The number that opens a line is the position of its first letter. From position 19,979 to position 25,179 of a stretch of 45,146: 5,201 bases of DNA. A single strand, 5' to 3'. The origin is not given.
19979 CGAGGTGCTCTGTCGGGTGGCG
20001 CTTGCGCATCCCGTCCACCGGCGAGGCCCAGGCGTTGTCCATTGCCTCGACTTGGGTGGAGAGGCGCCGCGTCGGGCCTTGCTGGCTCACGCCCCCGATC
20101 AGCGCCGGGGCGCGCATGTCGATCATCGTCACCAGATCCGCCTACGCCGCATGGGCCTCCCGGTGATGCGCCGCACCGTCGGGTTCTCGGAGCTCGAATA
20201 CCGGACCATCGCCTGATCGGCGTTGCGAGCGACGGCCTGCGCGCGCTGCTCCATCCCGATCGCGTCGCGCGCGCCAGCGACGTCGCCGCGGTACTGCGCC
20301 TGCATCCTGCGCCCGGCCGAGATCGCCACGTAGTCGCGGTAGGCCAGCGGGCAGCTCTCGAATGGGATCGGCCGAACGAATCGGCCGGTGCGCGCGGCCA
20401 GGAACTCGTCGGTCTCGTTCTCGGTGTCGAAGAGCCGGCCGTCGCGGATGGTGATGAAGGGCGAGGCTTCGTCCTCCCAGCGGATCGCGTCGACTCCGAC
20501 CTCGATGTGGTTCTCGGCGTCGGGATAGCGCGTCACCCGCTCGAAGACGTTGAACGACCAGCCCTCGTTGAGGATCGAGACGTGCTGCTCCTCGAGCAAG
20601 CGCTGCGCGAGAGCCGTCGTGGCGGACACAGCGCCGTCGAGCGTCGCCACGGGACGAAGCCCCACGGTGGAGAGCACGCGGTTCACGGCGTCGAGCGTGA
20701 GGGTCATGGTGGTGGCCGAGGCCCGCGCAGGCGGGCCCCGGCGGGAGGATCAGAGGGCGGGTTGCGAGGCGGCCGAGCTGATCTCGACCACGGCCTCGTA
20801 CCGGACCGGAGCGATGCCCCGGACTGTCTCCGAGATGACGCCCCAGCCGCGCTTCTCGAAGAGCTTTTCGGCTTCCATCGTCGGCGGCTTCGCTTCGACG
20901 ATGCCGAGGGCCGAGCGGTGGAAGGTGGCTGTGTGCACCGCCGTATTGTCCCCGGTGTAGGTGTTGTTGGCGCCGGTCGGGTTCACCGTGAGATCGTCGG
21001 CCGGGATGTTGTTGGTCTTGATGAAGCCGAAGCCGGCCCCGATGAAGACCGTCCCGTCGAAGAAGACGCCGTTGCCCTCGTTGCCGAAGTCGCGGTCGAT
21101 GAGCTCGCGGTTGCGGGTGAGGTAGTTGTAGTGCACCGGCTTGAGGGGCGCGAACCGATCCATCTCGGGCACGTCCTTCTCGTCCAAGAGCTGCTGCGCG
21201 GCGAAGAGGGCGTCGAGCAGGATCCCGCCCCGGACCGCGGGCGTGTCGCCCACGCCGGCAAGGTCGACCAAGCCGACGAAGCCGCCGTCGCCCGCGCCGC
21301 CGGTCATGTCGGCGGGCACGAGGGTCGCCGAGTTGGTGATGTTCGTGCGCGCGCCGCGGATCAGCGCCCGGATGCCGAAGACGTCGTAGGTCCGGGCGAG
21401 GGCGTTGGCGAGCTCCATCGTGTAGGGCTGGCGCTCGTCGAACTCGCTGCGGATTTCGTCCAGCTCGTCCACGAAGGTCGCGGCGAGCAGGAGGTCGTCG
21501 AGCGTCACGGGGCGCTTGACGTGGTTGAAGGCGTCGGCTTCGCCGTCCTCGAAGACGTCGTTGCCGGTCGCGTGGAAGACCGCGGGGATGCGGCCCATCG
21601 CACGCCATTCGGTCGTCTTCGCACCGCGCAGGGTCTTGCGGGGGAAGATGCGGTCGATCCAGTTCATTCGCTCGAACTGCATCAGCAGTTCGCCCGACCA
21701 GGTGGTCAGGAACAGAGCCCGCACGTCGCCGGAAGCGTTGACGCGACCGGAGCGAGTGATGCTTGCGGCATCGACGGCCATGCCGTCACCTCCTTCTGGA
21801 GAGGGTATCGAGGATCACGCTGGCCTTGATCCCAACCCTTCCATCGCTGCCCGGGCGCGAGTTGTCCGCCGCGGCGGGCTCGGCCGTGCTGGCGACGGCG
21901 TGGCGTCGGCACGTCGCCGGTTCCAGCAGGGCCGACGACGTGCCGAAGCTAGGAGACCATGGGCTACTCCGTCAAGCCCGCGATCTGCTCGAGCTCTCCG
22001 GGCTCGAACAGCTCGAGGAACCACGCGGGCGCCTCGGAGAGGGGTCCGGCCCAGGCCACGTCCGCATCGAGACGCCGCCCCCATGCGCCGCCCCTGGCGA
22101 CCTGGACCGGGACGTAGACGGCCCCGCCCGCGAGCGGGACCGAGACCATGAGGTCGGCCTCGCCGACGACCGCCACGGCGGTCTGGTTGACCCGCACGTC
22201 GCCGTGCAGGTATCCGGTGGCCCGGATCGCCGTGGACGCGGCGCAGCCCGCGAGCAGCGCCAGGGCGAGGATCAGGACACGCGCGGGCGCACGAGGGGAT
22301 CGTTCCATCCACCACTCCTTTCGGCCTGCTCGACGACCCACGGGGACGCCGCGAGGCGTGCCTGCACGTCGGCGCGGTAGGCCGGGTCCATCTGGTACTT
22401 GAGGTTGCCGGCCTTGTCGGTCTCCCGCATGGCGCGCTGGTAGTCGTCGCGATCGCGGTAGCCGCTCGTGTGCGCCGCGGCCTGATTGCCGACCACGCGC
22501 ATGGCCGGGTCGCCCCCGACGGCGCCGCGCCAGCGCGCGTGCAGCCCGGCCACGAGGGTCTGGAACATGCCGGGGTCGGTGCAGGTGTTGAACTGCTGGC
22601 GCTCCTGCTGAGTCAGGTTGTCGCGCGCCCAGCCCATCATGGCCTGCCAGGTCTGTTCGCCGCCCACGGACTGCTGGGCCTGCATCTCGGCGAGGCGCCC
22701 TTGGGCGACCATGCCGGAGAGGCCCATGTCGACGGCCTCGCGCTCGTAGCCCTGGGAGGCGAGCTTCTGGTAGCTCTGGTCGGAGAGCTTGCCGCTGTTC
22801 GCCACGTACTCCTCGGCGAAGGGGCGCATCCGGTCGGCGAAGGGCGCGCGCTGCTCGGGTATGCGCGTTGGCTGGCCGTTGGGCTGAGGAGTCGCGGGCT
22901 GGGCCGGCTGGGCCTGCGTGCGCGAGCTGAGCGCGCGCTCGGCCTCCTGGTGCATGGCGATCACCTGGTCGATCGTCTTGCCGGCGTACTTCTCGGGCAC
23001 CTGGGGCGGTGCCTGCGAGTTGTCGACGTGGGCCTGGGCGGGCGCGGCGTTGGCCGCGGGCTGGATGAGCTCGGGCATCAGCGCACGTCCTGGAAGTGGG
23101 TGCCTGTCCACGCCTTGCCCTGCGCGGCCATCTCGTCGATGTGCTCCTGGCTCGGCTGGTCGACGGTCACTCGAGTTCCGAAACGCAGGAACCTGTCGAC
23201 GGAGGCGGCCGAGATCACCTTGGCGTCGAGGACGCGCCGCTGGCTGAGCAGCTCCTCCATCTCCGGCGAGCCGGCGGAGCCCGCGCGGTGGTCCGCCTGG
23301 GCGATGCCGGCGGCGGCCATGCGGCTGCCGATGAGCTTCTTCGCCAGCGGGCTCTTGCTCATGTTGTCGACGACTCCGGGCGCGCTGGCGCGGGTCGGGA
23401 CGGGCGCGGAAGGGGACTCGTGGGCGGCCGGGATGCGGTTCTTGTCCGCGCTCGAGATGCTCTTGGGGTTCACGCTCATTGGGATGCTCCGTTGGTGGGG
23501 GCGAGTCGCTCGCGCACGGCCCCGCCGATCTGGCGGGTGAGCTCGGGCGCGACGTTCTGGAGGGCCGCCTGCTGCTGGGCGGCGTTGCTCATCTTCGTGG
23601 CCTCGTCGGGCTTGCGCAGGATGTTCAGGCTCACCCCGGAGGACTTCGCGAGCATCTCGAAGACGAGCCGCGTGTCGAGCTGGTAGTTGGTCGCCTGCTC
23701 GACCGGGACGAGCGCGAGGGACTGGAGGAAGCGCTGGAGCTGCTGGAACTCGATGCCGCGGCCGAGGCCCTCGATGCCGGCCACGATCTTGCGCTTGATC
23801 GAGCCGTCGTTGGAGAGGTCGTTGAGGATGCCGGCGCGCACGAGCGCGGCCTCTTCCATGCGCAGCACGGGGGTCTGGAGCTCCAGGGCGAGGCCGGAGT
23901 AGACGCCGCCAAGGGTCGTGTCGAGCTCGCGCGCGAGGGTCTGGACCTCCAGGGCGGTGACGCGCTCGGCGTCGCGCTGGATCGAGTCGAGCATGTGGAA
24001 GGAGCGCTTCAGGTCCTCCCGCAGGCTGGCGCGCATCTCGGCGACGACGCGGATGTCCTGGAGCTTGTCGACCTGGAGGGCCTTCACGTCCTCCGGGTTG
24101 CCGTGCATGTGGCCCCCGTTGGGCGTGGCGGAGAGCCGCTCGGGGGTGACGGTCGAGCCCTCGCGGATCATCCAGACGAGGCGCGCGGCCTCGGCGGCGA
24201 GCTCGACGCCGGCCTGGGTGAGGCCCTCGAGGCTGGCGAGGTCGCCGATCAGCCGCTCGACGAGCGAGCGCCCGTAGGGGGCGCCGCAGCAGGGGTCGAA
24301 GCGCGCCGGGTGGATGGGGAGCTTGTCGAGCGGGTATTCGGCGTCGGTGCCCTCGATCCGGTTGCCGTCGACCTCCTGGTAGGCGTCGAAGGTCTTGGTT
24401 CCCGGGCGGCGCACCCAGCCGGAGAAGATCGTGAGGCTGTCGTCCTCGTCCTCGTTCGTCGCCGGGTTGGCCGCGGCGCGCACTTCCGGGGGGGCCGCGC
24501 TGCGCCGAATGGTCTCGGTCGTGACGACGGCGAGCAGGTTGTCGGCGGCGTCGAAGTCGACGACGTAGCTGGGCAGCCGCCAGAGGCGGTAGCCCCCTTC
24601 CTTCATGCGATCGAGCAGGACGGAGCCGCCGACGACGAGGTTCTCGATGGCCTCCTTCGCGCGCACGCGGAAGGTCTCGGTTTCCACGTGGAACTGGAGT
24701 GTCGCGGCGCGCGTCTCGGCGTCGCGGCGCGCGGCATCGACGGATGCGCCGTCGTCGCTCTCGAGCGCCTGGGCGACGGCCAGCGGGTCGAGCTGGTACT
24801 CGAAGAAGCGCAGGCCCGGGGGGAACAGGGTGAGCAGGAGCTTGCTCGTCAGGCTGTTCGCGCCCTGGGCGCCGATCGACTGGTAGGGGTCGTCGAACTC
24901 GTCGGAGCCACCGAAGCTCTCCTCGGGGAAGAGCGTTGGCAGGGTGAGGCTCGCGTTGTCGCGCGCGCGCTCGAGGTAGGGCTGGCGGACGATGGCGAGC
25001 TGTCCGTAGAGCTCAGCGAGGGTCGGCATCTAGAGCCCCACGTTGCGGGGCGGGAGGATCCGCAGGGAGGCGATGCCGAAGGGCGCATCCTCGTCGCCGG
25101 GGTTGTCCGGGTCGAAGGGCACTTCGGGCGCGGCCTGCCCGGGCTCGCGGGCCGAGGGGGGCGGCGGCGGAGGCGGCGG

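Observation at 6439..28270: Full T7-type virion module in a genome with integrase and switch but no recognisable RNA or DNA polymerase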

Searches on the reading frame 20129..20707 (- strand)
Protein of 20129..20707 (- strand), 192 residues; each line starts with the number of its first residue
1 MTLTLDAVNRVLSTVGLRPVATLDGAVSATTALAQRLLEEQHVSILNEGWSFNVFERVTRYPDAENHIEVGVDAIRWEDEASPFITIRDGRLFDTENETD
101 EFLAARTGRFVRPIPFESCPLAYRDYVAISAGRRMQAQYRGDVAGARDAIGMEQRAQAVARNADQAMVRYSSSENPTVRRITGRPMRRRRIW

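Call 7: search_protein_families(library=phrogs, proteins=[window:20129-20707:-], max_evalue=0.01)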
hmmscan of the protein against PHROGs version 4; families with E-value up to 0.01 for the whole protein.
window:20129-20707:- (192 aa): 1 family
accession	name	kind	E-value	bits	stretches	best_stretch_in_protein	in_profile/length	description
phrog_446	-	tail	1.2e-34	120.9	1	2-186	10-200/213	tail protein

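Call 9: search_protein_families(library=pfam, proteins=[window:20129-20707:-], max_evalue=0.01)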
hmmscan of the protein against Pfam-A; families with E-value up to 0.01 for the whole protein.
window:20129-20707:- (192 aa): 1 family
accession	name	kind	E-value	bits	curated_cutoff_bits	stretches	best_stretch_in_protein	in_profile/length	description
PF17212.9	Tube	-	1.5e-26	93.8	22.3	1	5-141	1-140/169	Tail tubular protein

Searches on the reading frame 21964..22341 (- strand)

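Call 8: search_protein_families(library=phrogs, proteins=[window:21964-22341:-], max_evalue=0.01)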
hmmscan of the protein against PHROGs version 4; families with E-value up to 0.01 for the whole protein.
window:21964-22341:- (125 aa): 0 families

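Call 78: search_protein_families(library=pfam, proteins=[window:21964-22341:-], max_evalue=0.05)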
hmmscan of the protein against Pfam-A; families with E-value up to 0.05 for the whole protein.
window:21964-22341:- (125 aa): 1 family
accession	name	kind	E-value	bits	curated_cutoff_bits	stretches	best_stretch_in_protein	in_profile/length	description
PF13807.11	GNVR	-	0.041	14.2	27.7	0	13-39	50-76/82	G-rich domain on putative tyrosine kinase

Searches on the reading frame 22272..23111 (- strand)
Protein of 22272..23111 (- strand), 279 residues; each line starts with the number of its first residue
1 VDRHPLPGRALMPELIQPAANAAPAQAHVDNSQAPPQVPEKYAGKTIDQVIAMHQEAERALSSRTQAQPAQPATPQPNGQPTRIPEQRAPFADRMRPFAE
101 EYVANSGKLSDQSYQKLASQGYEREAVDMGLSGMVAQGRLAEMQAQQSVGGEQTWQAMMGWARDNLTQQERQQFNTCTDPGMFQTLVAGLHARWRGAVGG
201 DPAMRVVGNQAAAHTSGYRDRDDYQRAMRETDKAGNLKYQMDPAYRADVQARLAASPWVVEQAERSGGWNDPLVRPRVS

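Call 8: search_protein_families(library=phrogs, proteins=[window:22272-23111:-], max_evalue=0.01)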
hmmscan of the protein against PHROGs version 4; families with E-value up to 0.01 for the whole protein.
window:22272-23111:- (279 aa): 2 families
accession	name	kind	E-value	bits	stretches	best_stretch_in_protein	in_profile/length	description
phrog_1052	-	head and packaging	3.9e-29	103.4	1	96-257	135-292/293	head assembly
phrog_1018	-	head and packaging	8.4e-10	40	1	143-255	155-274/280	head scaffolding protein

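Call 9: search_protein_families(library=pfam, proteins=[window:22272-23111:-], max_evalue=0.01)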
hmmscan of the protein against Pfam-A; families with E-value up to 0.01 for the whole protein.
window:22272-23111:- (279 aa): 1 family
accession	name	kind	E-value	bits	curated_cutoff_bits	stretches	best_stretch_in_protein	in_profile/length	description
PF05396.16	Phage_T7_Capsid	-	1.5e-06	29.2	27.1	1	99-256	26-188/188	Phage T7 capsid assembly protein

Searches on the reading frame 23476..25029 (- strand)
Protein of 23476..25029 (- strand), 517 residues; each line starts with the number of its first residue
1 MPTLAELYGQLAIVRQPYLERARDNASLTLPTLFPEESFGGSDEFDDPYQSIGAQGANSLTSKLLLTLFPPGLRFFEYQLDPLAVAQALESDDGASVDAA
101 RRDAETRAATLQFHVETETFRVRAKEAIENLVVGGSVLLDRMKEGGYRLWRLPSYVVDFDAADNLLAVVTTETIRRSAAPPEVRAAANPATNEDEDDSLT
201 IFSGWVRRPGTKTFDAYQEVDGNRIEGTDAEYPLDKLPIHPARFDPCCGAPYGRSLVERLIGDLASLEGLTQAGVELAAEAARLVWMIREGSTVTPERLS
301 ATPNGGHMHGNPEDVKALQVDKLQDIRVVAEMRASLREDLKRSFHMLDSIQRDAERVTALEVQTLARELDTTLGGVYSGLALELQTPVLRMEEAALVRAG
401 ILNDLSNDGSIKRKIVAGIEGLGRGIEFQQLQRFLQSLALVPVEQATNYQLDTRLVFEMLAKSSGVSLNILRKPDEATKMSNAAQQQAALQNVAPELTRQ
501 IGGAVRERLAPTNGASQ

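Call 8: search_protein_families(library=phrogs, proteins=[window:23476-25029:-], max_evalue=0.01)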
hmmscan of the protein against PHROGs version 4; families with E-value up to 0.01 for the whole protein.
window:23476-25029:- (517 aa): 3 families
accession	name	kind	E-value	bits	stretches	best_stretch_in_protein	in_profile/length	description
phrog_449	-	connector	1.7e-122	410.6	1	3-506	7-510/520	head-tail adaptor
phrog_332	-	connector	1.3e-23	84.1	1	9-502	19-536/560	head-tail adaptor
phrog_21643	-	unknown function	0.00014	22.1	1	285-491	22-233/268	-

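Call 9: search_protein_families(library=pfam, proteins=[window:23476-25029:-], max_evalue=0.01)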
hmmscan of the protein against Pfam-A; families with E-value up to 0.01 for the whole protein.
window:23476-25029:- (517 aa): 1 family
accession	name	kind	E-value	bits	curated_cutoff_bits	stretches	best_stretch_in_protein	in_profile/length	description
PF12236.14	Head-tail_con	-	8.3e-47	160.1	27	1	3-470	3-488/489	Bacteriophage head to tail connecting protein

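Call 36: find_related_loci(query=window:23476-25029:-, collection=viral_contigs, flank=10000)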
Query window:23476-25029:- (517 aa) in viral_contigs; peptide patterns used: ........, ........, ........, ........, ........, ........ (x = any residue, [..] = any of these).
6 stretches matched a pattern, but none encodes a relative of the query by tblastn (E <= 1e-3).

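Call 38: find_homologous_proteins(query=window:23476-25029:-, max_evalue=1e-30)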
Query window:23476-25029:- (517 aa): 67 proteins with E <= 1e-30 among 8000 candidates.
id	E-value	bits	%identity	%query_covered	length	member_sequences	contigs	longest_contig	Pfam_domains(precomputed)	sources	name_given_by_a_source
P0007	0.0e+0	1129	100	100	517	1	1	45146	PF12236.15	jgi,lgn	jgi:hypothetical protein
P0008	7.3e-199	679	62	99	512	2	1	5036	PF12236.15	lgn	-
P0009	2.1e-159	549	52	99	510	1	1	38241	PF12236.15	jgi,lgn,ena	-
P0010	1.4e-128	448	45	99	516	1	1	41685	PF12236.15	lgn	-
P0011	9.5e-123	428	46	97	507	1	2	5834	PF12236.15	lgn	-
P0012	3.6e-122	427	44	100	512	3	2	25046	PF12236.15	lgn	-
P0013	2.8e-83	298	36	97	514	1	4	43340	PF12236.15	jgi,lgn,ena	-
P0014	4.7e-81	291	35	91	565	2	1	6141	PF12236.15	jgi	-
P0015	5.2e-78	281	35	97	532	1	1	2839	PF12236.15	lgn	-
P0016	1.6e-77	279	38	87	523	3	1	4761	PF12236.15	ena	-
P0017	7.0e-76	274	35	97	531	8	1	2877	PF12236.15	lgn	-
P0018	1.0e-75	273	38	84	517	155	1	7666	PF12236.15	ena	-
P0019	1.2e-75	273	38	80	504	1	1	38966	PF12236.15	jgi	-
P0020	4.9e-75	271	37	84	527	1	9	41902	PF12236.15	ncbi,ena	-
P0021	2.4e-74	269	36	91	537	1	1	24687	PF12236.15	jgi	-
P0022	4.5e-74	268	36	91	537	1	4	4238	PF12236.15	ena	-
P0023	6.4e-74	267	35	98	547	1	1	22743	PF12236.15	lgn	-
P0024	8.3e-74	267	36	91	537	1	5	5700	PF12236.15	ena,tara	tara:strand:- start:401 stop:2014 length:1614 start_codon:yes stop_codon:yes gene_type:complete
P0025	1.5e-73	266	35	89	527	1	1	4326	PF12236.15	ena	-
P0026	1.7e-73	266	35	94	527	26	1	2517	PF12236.15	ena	-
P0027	1.8e-73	266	35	95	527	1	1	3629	PF12236.15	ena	-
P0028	1.9e-73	266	35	95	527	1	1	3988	PF12236.15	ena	-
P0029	3.3e-73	265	34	95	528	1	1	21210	PF12236.15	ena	-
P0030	5.8e-73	264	34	90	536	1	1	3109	PF12236.15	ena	-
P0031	9.1e-73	264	34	95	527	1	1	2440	PF12236.15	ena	-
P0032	1.3e-72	263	34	95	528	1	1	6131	PF12236.15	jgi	-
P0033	3.2e-72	262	34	91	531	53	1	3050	PF12236.15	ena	-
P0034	6.5e-72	261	36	84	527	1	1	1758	PF12236.15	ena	-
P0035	8.8e-72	260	34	95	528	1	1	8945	PF12236.15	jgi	-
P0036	1.2e-71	260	34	95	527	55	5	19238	PF12236.15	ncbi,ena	-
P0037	1.6e-71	260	38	84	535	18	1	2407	PF12236.15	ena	-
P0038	1.7e-71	259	35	89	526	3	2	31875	PF12236.15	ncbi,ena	-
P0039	2.1e-71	259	35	89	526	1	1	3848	PF12236.15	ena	-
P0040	3.0e-71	259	36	96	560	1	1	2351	PF12236.15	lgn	-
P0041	6.6e-71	258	37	85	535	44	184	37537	PF12236.15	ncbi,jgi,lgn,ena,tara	jgi:hypothetical protein|tara:strand:- start:1026 stop:2633 length:1608 start_codon:yes stop_codon:y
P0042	8.1e-71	257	35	87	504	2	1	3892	PF12236.15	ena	-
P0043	1.5e-70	256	37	85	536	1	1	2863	PF12236.15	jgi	-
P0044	1.5e-70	256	34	95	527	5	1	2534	PF12236.15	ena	-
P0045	1.8e-70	256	34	95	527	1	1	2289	PF12236.15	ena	-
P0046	2.2e-70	256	38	85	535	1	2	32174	PF12236.15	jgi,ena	-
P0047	3.5e-70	255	34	98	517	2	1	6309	PF12236.15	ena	-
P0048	7.3e-70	254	34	91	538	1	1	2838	PF12236.15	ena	-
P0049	8.0e-70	254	37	85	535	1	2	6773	PF12236.15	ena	-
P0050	8.9e-70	254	37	85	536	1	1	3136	PF12236.15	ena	-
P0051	1.5e-69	253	37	85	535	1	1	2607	PF12236.15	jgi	-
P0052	3.5e-69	252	37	85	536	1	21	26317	PF12236.15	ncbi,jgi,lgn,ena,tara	tara:strand:+ start:1225 stop:2835 length:1611 start_codon:yes stop_codon:yes gene_type:complete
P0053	4.3e-69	252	37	85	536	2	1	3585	PF12236.15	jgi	-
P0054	5.1e-69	251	33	95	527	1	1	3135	PF12236.15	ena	-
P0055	7.4e-69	251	33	95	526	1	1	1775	PF12236.15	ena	-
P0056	1.3e-68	250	36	82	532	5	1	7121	PF12236.15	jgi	-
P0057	1.6e-68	250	35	85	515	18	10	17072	PF12236.15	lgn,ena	-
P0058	4.2e-68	248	33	95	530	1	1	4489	PF12236.15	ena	-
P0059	7.1e-66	241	32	95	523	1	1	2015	PF12236.15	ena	-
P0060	3.0e-64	236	32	92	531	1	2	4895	PF12236.15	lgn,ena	-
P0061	3.7e-64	235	34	90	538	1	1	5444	PF12236.15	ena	-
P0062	2.8e-63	232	34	85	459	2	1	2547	PF12236.15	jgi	jgi:hypothetical protein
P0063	8.9e-63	231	35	84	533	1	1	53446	PF12236.15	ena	-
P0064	1.4e-60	223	34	86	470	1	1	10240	PF12236.15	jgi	jgi:hypothetical protein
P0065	2.3e-60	223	34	85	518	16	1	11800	PF12236.15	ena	-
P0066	7.5e-60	221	33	83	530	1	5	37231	PF12236.15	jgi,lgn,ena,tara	tara:strand:- start:6608 stop:8200 length:1593 start_codon:yes stop_codon:yes gene_type:complete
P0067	3.2e-56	209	33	91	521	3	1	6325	PF12236.15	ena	-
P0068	3.7e-56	209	33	86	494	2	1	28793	PF12236.15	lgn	-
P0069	1.2e-52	197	31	92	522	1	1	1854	PF12236.15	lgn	-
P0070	1.1e-44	171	30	84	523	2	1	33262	PF12236.15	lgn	-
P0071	1.9e-36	144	40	42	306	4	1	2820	PF12236.15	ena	-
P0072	5.0e-34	136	28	87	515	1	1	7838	PF12236.15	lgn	-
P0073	7.1e-33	132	30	78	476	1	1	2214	PF12236.15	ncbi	-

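Call 39: find_encoding_contigs(protein=P0009, flank=10000, max_places=2)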
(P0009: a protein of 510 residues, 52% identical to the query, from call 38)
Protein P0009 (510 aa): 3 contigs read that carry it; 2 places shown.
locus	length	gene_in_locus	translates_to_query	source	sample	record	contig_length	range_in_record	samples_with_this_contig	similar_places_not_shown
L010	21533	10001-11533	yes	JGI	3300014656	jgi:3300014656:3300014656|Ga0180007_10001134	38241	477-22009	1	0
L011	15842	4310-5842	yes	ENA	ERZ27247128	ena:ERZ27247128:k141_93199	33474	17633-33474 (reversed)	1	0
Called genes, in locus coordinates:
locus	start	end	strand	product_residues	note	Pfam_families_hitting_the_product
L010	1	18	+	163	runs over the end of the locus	?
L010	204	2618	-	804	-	PF14700:RPOL_N, PF00940:RNA_pol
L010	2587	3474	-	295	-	PF00589:Phage_integrase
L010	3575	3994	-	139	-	PF21781:DUF6876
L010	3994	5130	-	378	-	-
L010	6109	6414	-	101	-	-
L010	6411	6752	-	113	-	-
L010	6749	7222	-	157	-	-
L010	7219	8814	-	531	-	-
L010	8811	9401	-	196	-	PF03906:Phage_T7_tail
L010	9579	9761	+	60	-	-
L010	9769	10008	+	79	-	-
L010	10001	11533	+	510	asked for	PF12236:Head-tail_con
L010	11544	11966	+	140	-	-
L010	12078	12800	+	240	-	PF05396:Phage_T7_Capsid (weak)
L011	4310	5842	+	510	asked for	PF12236:Head-tail_con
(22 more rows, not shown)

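Call 40: find_encoding_contigs(protein=P0010, flank=10000, max_places=2)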
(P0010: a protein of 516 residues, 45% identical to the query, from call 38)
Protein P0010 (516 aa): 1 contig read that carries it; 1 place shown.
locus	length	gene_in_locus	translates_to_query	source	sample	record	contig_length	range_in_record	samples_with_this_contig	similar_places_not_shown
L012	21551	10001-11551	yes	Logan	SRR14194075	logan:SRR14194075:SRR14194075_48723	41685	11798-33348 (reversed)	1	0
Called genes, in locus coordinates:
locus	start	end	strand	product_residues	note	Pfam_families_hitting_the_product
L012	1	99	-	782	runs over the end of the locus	PF00940:RNA_pol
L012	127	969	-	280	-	PF00589:Phage_integrase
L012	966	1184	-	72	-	-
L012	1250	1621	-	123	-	-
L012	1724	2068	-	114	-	PF23907:DUF7249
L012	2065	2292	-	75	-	-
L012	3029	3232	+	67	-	-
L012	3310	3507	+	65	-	-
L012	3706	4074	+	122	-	-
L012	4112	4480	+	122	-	-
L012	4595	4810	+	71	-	-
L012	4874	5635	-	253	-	PF10983:DUF2793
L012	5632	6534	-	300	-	PF10983:DUF2793 (weak)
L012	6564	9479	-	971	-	PF03906:Phage_T7_tail (weak), PF10983:DUF2793 (weak)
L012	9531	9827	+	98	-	-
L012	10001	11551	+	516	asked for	PF12236:Head-tail_con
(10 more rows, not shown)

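Call 41: find_encoding_contigs(protein=P0012, flank=10000, max_places=2)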
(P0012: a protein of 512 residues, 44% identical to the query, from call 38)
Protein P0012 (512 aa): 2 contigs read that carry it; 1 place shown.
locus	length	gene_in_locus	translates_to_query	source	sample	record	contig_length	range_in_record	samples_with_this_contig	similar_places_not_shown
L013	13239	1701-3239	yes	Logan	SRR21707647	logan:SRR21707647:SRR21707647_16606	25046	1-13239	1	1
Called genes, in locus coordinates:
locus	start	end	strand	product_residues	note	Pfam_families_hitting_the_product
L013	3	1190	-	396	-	?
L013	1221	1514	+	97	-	-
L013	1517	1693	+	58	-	-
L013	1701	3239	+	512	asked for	PF12236:Head-tail_con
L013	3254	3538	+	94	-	-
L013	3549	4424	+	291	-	PF05396:Phage_T7_Capsid (faint)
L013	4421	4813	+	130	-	-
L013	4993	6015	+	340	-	PF21703:Gp10A-like, PF25209:Phage_capsid_4 (weak)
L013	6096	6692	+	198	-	PF17212:Tube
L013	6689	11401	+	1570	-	PF25675:Phage_nozzle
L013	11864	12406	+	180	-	PF24072:T7_gp14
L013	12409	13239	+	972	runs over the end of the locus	-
